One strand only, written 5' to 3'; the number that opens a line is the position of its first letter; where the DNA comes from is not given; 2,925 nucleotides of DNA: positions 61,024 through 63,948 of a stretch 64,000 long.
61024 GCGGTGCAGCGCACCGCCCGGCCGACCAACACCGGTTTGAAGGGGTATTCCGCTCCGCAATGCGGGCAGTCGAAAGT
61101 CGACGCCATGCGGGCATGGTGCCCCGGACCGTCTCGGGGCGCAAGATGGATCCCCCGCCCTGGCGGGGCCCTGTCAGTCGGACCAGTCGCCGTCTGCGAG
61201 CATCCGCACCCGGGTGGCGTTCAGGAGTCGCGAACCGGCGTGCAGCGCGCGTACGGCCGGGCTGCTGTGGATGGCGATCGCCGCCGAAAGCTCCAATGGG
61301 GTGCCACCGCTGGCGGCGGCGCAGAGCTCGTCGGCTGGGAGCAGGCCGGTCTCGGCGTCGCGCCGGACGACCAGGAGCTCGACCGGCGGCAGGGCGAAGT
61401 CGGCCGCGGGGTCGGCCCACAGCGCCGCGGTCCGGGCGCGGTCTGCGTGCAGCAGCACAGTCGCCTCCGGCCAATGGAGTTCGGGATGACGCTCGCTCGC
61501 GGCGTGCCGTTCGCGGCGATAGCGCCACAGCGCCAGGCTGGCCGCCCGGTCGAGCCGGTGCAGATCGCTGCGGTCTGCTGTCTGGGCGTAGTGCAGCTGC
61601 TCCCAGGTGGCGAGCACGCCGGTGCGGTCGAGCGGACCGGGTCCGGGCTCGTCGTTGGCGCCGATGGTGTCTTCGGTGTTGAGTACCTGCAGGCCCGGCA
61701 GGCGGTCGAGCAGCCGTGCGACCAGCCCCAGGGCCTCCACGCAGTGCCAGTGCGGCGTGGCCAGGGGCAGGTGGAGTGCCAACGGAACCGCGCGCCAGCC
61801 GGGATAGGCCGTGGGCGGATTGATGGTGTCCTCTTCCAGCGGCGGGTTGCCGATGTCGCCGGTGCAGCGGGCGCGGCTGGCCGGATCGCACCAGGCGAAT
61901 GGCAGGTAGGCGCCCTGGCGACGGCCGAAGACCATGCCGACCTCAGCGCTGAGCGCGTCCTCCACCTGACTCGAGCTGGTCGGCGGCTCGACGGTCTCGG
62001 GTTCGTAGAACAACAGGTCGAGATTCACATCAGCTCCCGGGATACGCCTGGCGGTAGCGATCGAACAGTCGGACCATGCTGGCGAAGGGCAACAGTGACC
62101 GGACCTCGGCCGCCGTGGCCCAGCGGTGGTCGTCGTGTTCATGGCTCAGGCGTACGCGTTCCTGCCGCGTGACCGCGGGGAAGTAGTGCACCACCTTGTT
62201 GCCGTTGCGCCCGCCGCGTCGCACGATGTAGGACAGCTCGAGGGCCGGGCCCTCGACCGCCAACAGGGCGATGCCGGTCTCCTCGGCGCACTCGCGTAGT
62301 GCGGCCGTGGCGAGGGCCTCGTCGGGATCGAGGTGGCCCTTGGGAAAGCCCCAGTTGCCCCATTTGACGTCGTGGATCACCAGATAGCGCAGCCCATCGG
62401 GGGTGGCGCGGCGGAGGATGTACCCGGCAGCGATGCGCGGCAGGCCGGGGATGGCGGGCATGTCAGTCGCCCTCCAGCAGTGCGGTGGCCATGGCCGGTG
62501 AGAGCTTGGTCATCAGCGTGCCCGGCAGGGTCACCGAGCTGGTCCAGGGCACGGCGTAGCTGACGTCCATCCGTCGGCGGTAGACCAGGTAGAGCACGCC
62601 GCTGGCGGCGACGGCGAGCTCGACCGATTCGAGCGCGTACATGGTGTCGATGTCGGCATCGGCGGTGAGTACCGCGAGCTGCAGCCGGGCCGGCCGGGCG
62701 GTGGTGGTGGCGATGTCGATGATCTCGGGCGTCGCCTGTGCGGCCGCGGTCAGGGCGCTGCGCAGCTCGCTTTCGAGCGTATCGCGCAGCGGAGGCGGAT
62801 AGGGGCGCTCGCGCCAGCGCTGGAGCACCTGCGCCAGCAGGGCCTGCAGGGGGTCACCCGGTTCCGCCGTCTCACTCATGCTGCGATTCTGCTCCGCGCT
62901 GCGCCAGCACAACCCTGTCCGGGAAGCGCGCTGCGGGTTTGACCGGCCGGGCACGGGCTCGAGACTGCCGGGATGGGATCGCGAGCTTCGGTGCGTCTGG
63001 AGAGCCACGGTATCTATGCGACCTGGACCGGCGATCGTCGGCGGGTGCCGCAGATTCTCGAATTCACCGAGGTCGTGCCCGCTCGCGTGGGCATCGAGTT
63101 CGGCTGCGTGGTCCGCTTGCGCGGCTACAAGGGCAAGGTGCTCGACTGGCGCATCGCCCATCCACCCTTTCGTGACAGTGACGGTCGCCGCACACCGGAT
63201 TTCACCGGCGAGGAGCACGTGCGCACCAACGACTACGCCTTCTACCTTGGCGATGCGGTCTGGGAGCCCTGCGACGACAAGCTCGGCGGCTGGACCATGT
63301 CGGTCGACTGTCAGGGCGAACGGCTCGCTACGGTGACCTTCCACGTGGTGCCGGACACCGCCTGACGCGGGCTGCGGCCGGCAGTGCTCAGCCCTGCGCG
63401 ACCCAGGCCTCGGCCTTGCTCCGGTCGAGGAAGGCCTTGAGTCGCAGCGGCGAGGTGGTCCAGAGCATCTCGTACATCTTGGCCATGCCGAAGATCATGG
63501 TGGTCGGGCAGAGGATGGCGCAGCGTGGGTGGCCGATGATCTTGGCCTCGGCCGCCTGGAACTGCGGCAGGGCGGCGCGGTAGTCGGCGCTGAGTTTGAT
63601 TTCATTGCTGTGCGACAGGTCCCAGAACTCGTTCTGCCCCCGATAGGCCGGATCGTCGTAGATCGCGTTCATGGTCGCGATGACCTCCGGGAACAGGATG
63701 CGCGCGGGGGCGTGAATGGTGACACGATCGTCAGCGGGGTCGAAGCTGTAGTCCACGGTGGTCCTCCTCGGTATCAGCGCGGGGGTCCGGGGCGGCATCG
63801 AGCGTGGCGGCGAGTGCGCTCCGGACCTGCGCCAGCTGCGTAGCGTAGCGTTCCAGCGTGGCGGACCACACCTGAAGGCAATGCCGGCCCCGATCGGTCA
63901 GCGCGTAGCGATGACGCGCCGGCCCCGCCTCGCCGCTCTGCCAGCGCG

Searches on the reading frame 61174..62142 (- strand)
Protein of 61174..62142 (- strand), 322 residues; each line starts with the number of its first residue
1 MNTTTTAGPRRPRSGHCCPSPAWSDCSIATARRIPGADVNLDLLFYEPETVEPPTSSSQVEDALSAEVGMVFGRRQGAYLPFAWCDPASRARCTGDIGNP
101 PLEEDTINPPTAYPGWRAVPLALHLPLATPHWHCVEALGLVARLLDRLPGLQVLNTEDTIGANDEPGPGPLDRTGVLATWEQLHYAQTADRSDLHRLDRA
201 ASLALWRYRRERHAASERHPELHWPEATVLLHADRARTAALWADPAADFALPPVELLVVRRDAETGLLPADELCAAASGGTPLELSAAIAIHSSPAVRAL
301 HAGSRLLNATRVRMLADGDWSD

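Call 28: find_encoding_contigs(protein=window:61174-62142:-, flank=10000, max_places=3)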
Protein window:61174-62142:- (322 aa): no gene with exactly this product is on record in the collection.

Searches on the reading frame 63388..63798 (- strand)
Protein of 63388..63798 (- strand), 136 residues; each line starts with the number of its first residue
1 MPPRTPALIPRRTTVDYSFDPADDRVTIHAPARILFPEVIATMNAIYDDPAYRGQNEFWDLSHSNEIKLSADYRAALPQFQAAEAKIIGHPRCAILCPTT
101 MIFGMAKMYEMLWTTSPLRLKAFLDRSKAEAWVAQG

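Call 48: find_encoding_contigs(protein=window:63388-63798:-, flank=10000, max_places=2)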
Protein window:63388-63798:- (136 aa): no gene with exactly this product is on record in the collection.
